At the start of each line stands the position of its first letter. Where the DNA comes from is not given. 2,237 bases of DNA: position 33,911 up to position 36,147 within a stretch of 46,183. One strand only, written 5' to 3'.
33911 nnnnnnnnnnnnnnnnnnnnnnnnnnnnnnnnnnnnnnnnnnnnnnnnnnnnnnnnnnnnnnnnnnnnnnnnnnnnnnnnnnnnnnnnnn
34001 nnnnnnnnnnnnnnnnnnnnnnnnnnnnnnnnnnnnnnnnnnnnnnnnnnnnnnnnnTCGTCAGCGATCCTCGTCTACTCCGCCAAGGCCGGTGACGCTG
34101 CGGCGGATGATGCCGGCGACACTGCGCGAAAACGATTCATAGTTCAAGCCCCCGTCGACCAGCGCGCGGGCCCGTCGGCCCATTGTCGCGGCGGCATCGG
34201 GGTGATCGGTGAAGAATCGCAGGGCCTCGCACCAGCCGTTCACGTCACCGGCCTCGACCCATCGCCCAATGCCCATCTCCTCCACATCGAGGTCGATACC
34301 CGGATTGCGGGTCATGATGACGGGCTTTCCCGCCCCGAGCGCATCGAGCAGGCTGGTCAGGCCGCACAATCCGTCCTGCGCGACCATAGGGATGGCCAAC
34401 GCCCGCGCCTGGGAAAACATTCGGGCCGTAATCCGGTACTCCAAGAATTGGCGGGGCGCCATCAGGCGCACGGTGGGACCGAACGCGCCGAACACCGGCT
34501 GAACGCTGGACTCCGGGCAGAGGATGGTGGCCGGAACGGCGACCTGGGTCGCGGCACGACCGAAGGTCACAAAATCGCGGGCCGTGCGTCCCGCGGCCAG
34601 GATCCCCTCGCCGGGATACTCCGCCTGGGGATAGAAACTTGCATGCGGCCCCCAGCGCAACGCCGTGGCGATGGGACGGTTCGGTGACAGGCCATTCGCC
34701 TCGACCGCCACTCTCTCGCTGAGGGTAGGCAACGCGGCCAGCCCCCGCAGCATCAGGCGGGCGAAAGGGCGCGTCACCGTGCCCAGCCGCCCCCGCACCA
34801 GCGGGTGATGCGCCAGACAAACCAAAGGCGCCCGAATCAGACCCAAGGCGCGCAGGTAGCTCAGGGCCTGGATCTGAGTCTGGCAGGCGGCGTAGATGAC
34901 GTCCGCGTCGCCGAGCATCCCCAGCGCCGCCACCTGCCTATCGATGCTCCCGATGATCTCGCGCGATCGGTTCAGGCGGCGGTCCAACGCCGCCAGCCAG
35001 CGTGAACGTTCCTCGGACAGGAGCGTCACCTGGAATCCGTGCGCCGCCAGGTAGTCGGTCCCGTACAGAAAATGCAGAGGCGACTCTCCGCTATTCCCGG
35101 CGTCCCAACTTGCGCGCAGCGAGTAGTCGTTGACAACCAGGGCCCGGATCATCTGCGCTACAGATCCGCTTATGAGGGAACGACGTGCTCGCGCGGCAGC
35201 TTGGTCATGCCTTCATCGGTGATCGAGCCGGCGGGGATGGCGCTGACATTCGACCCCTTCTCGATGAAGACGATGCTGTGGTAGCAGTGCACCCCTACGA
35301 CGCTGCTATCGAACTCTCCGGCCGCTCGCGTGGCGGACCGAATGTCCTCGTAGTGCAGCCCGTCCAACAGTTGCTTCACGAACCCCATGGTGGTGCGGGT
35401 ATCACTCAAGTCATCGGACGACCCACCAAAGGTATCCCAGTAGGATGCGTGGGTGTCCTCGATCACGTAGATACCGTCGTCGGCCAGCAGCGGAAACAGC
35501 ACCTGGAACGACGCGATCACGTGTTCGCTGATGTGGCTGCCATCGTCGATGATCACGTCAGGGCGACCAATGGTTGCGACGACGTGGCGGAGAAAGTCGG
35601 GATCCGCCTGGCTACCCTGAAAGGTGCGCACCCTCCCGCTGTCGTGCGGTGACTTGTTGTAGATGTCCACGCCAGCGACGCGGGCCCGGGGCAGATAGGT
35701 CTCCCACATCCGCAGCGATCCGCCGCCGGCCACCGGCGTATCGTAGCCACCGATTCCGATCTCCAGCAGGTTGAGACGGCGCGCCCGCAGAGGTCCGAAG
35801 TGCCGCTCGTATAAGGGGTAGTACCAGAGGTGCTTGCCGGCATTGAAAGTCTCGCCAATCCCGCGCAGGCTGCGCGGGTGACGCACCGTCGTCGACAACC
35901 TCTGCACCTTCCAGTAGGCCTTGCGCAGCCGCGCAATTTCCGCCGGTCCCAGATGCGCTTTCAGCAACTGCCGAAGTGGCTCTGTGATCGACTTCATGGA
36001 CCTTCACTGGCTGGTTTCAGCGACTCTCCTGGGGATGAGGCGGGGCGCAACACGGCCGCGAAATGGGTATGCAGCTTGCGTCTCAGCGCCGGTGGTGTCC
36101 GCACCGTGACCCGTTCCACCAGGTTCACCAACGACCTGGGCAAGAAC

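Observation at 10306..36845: Nine SAM-methyltransferase domains in one glycan locus: a predicted hyper-methylated polysaccharide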

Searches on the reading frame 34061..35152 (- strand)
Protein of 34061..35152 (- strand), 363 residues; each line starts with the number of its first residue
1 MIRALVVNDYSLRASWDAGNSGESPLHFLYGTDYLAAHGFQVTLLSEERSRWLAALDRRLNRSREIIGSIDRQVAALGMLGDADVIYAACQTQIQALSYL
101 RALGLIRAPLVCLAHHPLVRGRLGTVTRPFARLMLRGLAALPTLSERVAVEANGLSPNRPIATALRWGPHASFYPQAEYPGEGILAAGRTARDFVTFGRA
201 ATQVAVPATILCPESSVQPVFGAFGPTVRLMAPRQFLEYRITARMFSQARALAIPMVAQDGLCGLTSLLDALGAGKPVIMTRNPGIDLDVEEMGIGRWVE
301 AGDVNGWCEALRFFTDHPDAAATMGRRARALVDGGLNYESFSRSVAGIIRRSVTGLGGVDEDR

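Call 4: search_protein_families(library=pfam, proteins=[window:34061-35152:-], max_evalue=0.01)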
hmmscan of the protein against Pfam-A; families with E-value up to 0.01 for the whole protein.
window:34061-35152:- (363 aa): 3 families
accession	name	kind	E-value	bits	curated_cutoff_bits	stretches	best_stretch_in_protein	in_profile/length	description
PF13692.12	Glyco_trans_1_4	-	0.001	19.8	27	1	242-312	70-137/142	Glycosyl transferases group 1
PF13524.12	Glyco_trans_1_2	-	0.0033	17.8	25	0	268-339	67-136/144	Glycosyl transferase-like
PF00534.26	Glycos_transf_1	-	0.0046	17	26.4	1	246-329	90-170/172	Glycosyl transferases group 1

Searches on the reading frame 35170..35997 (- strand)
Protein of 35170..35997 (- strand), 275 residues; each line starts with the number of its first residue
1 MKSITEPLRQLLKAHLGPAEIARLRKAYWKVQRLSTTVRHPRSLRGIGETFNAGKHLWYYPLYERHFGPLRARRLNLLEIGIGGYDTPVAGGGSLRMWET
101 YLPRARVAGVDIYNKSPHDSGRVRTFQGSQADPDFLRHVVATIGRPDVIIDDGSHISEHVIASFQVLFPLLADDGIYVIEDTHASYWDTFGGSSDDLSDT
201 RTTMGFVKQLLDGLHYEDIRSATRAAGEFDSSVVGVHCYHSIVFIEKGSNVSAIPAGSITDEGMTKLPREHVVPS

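Call 4: search_protein_families(library=pfam, proteins=[window:35170-35997:-], max_evalue=0.01)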
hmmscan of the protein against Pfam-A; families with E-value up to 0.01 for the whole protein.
window:35170-35997:- (275 aa): 2 families
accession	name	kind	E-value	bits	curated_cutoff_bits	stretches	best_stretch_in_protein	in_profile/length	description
PF04989.18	RMNT_CmcI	-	0.0027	17.9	23.2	1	97-183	53-149/206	Rhamnosyl O-methyltransferase/CmcI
PF13578.12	Methyltransf_24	-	0.003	18.8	26.3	1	133-182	58-105/105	Methyltransferase domain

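Call 8: search_protein_families(library=ncbifam, proteins=[window:35170-35997:-], max_evalue=0.01)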
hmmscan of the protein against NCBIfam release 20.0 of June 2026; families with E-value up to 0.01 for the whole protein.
window:35170-35997:- (275 aa): 0 families

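Call 15: search_solved_structures(query=window:35170-35997:-, max_evalue=1, show_alignments=2)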
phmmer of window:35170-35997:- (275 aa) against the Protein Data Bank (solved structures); distinct sequences matched with E-value up to 1: 3.
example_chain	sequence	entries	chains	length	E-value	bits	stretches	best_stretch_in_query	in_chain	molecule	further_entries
3ssm_A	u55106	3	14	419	2.5e-56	194.2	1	57-252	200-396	Methyltransferase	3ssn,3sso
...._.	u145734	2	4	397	7.2e-47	163.2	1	55-256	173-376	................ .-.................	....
2czg_A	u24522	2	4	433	0.22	14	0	105-181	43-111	phosphoribosylglycinamide formyl transferase | 433aa long hypothetical phosphoribosylglycinamide formyl transferase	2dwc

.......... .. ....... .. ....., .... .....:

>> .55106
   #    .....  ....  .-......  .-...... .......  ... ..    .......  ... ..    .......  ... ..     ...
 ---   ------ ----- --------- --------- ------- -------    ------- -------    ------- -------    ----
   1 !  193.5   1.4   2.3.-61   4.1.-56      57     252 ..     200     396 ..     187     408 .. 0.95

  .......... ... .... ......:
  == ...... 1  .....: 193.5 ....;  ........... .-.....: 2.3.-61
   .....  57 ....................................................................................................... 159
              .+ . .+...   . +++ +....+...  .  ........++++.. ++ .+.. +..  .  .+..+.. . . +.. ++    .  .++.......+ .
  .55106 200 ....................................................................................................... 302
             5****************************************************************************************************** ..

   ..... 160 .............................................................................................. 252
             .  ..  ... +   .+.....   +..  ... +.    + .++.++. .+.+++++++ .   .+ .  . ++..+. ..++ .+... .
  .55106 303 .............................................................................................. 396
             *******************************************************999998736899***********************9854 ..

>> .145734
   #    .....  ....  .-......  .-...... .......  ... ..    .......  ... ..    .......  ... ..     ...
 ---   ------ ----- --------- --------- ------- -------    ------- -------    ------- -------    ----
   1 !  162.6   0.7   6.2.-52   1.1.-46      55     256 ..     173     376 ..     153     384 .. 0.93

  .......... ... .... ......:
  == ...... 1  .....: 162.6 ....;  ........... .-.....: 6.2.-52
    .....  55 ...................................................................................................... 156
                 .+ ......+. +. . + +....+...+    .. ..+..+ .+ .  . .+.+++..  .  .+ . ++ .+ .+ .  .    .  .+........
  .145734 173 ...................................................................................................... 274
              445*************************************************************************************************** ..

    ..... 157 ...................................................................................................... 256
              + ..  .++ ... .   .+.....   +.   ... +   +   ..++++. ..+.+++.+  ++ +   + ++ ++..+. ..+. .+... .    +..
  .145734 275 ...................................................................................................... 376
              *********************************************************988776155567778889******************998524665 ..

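Call 48: find_homologous_proteins(query=window:35170-35997:-, max_evalue=1e-10)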
Query window:35170-35997:- (275 aa): 2877 proteins with E <= 1e-10 among 5066 candidates; the best 120 are listed.
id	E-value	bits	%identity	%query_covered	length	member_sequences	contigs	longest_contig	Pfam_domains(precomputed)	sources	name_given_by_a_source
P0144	2.1e-184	629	100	100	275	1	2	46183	-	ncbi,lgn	ncbi:MAG: class I SAM-dependent methyltransferase [Polyangia bacterium]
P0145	7.6e-154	529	84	99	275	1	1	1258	-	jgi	jgi:hypothetical protein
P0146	5.9e-104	365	64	89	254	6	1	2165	-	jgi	jgi:hypothetical protein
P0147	3.2e-103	363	65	89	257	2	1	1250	-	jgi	jgi:hypothetical protein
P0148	3.0e-101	356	63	88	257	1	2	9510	-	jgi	jgi:hypothetical protein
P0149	2.0e-100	354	61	92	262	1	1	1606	-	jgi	jgi:hypothetical protein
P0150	3.0e-100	353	61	89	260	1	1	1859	-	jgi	jgi:hypothetical protein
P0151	7.8e-98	345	61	89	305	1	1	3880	-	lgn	-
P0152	5.0e-97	343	60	89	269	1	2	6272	-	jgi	jgi:hypothetical protein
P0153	1.3e-95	338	57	97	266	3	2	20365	-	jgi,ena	jgi:hypothetical protein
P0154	2.9e-95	337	60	92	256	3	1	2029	-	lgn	-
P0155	5.4e-95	336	59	92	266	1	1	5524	-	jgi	jgi:hypothetical protein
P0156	6.3e-78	280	49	91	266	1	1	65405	-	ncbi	-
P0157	1.8e-73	265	51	85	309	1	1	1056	-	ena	-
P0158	2.5e-73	265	49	90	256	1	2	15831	-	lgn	-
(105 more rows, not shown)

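Call 50: find_encoding_contigs(protein=P0153, flank=10000, max_places=1)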
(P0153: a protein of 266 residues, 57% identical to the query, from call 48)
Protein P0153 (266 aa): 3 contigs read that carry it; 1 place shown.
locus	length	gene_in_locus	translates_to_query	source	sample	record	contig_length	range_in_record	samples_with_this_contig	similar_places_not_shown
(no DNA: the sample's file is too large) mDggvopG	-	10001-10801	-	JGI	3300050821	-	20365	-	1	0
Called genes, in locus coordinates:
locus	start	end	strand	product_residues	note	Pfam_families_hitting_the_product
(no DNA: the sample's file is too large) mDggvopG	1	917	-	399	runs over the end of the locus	PF20706:GT4-conflict (weak), PF00534:Glycos_transf_1, PF13692:Glyco_trans_1_4, PF13524:Glyco_trans_1_2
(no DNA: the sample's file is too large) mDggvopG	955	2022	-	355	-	-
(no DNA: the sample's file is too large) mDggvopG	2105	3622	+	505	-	PF01943:Polysacc_synt, PF13440:Polysacc_synt_3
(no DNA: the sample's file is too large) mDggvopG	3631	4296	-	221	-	PF13489:Methyltransf_23, PF07021:MetW, PF08241:Methyltransf_11 (weak), PF08242:Methyltransf_12 (faint), PF13649:Methyltransf_25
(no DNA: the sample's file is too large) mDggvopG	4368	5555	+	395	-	PF13439:Glyco_transf_4, PF13579:Glyco_trans_4_4, PF00534:Glycos_transf_1, PF13692:Glyco_trans_1_4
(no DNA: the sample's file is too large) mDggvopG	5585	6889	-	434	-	PF13439:Glyco_transf_4, PF13579:Glyco_trans_4_4, PF20706:GT4-conflict, PF00534:Glycos_transf_1, PF13692:Glyco_trans_1_4, PF13524:Glyco_trans_1_2 (weak)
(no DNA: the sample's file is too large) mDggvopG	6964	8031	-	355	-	PF01073:3Beta_HSD (weak), PF01370:Epimerase, PF16363:GDP_Man_Dehyd, PF07993:NAD_binding_4 (weak)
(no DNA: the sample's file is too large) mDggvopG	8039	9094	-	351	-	PF01370:Epimerase, PF02719:Polysacc_synt_2 (weak), PF04321:RmlD_sub_bind, PF16363:GDP_Man_Dehyd, PF07993:NAD_binding_4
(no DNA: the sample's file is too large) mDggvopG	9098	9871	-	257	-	-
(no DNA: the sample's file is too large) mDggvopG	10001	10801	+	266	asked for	-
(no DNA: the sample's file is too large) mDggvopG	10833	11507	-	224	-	PF08241:Methyltransf_11 (weak)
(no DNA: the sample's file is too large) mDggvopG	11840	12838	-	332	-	PF00535:Glycos_transf_2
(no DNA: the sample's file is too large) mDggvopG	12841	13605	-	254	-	PF04989:RMNT_CmcI, PF13578:Methyltransf_24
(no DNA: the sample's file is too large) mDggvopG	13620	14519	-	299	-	PF00106:adh_short (faint), PF01370:Epimerase, PF04321:RmlD_sub_bind, PF13460:NAD_binding_10, PF16363:GDP_Man_Dehyd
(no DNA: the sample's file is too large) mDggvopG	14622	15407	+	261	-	PF00483:NTP_transferase, PF12804:NTP_transf_3 (weak)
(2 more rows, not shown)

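Call 51: find_encoding_contigs(protein=P0156, flank=10000, max_places=1)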
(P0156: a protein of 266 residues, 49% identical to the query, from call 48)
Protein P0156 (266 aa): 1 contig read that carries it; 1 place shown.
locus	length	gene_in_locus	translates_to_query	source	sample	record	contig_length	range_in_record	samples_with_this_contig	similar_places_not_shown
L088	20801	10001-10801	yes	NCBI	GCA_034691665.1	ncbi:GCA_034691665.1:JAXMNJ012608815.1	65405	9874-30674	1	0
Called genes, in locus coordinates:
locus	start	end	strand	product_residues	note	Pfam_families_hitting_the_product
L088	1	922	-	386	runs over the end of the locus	PF13439:Glyco_transf_4 (weak), PF00534:Glycos_transf_1, PF13692:Glyco_trans_1_4, PF13524:Glyco_trans_1_2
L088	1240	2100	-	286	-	PF05575:V_cholerae_RfbT, PF05050:Methyltransf_21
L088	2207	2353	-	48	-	-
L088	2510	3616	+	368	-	-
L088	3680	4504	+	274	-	PF01061:ABC2_membrane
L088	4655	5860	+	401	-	PF00005:ABC_tran, PF13304:AAA_21 (faint), PF14524:Wzt_C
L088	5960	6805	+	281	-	PF13489:Methyltransf_23, PF08241:Methyltransf_11 (faint), PF08242:Methyltransf_12 (weak), PF13649:Methyltransf_25 (faint)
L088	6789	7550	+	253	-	PF05050:Methyltransf_21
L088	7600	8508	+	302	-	PF00535:Glycos_transf_2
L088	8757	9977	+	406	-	PF13692:Glyco_trans_1_4 (weak)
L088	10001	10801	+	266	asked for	-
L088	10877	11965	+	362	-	-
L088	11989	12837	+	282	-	PF13489:Methyltransf_23, PF08241:Methyltransf_11 (faint), PF08242:Methyltransf_12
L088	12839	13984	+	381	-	PF00534:Glycos_transf_1, PF13692:Glyco_trans_1_4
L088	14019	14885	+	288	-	PF00535:Glycos_transf_2, PF13641:Glyco_tranf_2_3 (weak), PF10111:Glyco_tranf_2_2 (weak)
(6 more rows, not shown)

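Call 67: find_related_loci(query=A3, collection=metagenome_contigs, flank=10000)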
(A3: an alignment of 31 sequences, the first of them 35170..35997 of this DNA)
Query A3 (275 aa) in metagenome_contigs; peptide patterns used: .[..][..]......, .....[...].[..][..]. (x = any residue, [..] = any of these).
600 stretches matched a pattern (row limit reached: there are more); 569 encode a relative of the query (tblastn E <= 1e-3); the best 80 are kept; 80 distinct loci.
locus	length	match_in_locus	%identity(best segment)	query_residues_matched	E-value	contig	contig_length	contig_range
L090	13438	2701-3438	65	6-251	1e-107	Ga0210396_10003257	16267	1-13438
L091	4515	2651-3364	47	8-250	5e-79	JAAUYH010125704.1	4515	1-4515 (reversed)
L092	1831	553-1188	54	42-251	7e-77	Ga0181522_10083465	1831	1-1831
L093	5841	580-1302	49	8-250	6e-72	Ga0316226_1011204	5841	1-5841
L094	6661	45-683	52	43-253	5e-71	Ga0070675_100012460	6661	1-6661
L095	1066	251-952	50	11-250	1e-76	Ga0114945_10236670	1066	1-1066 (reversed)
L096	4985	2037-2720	49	30-250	1e-70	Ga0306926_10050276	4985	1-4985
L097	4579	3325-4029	48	39-274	3e-70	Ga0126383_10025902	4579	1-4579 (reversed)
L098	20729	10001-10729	46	6-250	8e-70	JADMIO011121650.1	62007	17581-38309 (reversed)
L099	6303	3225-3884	47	33-250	5e-69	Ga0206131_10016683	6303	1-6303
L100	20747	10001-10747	47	8-250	8e-69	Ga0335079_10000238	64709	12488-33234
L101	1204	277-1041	46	8-256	1e-73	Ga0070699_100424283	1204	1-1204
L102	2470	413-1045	52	42-250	6e-70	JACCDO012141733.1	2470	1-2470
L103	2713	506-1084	53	58-250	4e-69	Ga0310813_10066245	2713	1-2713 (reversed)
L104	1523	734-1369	50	39-252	2e-71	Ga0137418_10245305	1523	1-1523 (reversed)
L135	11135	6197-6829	45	39-250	6e-61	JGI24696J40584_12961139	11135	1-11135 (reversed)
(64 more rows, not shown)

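Call 71: search_protein_families(library=pfam, proteins=[L135:94-651:+, L135:748-1479:+, L135:1566-2696:+, L135:2701-3906:+, L135:3926-4738:+, L135:4674-5354:+, L135:5332-6069:+, L135:6988-7752:+, L135:7786-8988:+, L135:8998-9834:+], max_evalue=0.001)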
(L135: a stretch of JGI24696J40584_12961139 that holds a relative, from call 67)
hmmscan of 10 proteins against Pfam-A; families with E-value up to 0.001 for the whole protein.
L135:94-651:+ (185 aa): 1 family
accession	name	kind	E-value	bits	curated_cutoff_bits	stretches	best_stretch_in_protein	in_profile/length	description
PF08241.18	Methyltransf_11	-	2.8e-07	31.5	21.2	1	10-59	47-95/95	Methyltransferase domain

L135:748-1479:+ (243 aa): 2 families
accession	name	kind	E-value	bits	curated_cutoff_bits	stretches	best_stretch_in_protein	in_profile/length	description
PF08241.18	Methyltransf_11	-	4.5e-07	30.8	21.2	1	66-117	45-95/95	Methyltransferase domain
PF13489.12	Methyltransf_23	-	3.2e-05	24.2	27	1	23-153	21-163/164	Methyltransferase domain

L135:1566-2696:+ (376 aa): 3 families
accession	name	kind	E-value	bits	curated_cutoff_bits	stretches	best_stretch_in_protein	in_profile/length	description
PF12804.13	NTP_transf_3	-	2.4e-10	41.2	27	1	7-122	1-110/160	MobA-like NTP transferase domain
PF00483.29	NTP_transferase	-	4.5e-07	30.1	21.2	1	8-155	3-159/245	Nucleotidyl transferase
PF02195.25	ParB_N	-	3.3e-06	27.5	26.3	1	251-325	8-84/95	ParB N-terminal domain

L135:2701-3906:+ (401 aa): 1 family
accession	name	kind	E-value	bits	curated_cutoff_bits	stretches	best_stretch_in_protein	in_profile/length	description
PF05167.17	DUF711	-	7.4e-50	170.4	25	1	57-359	87-397/413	Uncharacterised ACR (DUF711)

L135:3926-4738:+ (270 aa): 6 families
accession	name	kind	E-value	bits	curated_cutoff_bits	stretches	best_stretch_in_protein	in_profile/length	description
PF13649.12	Methyltransf_25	-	8.6e-13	49.2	27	1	103-197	1-96/97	Methyltransferase domain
PF13847.12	Methyltransf_31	-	1.8e-12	47.6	27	1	99-210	3-117/145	Methyltransferase domain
PF08242.18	Methyltransf_12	-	1.9e-07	32.1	30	1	105-200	2-98/98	Methyltransferase domain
PF08241.18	Methyltransf_11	-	2.5e-07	31.7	21.2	1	105-201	2-94/95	Methyltransferase domain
PF13489.12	Methyltransf_23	-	4.6e-07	30.2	27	1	92-204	15-118/164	Methyltransferase domain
PF01209.24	Ubie_methyltran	-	2.4e-06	27.5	20.1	1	99-201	47-150/233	ubiE/COQ5 methyltransferase family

L135:4674-5354:+ (226 aa): 7 families
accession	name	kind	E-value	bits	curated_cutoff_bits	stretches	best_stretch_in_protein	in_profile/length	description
PF13649.12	Methyltransf_25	-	2e-10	41.7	27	1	63-152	1-97/97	Methyltransferase domain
PF08241.18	Methyltransf_11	-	3.6e-09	37.6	21.2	1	64-156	1-95/95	Methyltransferase domain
PF05891.18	Methyltransf_PK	-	3.8e-08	33.6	27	1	59-165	55-168/218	AdoMet dependent proline di-methyltransferase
PF08242.18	Methyltransf_12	-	1.6e-06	29.2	30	1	64-154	1-98/98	Methyltransferase domain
PF13489.12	Methyltransf_23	-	1.2e-05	25.6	27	1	52-157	15-117/164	Methyltransferase domain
PF13847.12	Methyltransf_31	-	4e-05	23.8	27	1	59-158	3-111/145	Methyltransferase domain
PF00398.26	RrnaAD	-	0.00015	21.4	24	1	56-125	27-103/263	Ribosomal RNA adenine dimethylase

L135:5332-6069:+ (245 aa): 1 family
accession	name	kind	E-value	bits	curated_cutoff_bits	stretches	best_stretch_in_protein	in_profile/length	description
PF04991.19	LicD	-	1.1e-09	39.1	22.6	1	65-146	2-99/227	LicD family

L135:6988-7752:+ (254 aa): 2 families
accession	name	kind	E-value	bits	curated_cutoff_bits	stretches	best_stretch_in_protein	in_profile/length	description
PF05050.19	Methyltransf_21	-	6.8e-15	56.1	22.7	1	84-221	1-152/173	Methyltransferase FkbM domain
PF13383.12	Methyltransf_22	-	0.00035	20.7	22.4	1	127-248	115-241/252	Methyltransferase domain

L135:7786-8988:+ (400 aa): 3 families
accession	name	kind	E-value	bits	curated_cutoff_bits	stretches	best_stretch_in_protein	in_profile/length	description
PF00534.26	Glycos_transf_1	-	3.8e-34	118.1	26.4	1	217-376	10-170/172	Glycosyl transferases group 1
PF13692.12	Glyco_trans_1_4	-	3.6e-27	95.8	27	1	223-364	2-142/142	Glycosyl transferases group 1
PF20706.3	GT4-conflict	-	4.5e-10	39.5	26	1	220-336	195-320/385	Family 4 Glycosyltransferase in conflict systems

L135:8998-9834:+ (278 aa): 0 families
